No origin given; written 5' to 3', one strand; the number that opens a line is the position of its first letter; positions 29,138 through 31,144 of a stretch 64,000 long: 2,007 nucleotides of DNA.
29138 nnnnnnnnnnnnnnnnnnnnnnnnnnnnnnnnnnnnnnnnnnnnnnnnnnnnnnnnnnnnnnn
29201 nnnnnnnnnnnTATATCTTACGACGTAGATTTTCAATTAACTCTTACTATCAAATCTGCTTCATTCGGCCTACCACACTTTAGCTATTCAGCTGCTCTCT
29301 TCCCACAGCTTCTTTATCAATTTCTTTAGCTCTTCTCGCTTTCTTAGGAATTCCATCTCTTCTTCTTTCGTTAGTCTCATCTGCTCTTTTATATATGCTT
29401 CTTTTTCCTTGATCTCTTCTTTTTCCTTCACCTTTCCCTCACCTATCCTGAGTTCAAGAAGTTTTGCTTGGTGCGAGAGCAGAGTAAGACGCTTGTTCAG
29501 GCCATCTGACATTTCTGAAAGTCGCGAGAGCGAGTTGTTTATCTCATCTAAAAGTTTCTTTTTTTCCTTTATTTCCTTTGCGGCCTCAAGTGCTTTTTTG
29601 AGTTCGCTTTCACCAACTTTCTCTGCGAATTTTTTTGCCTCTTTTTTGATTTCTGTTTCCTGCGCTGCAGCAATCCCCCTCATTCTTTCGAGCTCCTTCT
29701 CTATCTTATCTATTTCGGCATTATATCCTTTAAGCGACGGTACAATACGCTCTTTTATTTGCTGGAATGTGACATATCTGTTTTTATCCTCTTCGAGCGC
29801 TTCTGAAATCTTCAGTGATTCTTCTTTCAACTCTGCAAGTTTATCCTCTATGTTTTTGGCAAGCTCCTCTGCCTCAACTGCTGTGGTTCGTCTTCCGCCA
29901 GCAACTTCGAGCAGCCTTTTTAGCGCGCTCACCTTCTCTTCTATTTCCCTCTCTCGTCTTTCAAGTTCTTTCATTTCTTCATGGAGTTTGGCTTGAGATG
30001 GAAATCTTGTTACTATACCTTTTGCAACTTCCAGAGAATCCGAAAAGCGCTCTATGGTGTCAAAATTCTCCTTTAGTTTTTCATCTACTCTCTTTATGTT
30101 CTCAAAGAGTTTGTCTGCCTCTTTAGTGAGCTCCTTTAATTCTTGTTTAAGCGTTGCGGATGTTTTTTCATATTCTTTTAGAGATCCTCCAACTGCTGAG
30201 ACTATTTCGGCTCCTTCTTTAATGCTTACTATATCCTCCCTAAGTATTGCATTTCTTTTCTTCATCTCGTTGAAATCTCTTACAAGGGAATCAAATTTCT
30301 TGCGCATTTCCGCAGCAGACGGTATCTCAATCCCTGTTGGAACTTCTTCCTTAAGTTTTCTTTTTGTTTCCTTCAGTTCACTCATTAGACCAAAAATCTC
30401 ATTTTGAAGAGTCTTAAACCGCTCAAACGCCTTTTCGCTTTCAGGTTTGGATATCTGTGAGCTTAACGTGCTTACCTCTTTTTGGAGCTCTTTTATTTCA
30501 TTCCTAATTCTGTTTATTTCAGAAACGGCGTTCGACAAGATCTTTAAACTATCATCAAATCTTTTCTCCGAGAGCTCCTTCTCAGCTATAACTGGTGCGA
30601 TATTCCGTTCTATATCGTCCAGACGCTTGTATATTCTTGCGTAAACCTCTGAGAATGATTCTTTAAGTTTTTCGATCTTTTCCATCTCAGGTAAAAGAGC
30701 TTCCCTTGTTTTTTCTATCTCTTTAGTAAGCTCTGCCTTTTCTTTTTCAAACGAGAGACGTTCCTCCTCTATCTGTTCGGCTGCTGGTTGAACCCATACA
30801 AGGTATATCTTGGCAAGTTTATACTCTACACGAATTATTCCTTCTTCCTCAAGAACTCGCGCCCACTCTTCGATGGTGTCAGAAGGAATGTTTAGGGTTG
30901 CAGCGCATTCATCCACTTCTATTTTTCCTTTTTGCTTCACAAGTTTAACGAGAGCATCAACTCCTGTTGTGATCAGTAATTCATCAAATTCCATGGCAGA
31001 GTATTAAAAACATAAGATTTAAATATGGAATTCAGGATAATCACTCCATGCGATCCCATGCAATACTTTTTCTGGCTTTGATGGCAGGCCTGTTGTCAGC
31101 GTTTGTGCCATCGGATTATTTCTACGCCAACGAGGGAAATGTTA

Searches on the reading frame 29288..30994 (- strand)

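Call 78: search_protein_families(library=pfam, proteins=[window:29288-30994:-], max_evalue=0.0001)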
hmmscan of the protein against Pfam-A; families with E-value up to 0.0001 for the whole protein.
window:29288-30994:- (568 aa): 1 family
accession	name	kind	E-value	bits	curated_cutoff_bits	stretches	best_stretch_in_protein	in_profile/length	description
PF04108.17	ATG17_like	-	1.8e-05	24.8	43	0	227-407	92-284/355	Autophagy protein ATG17-like domain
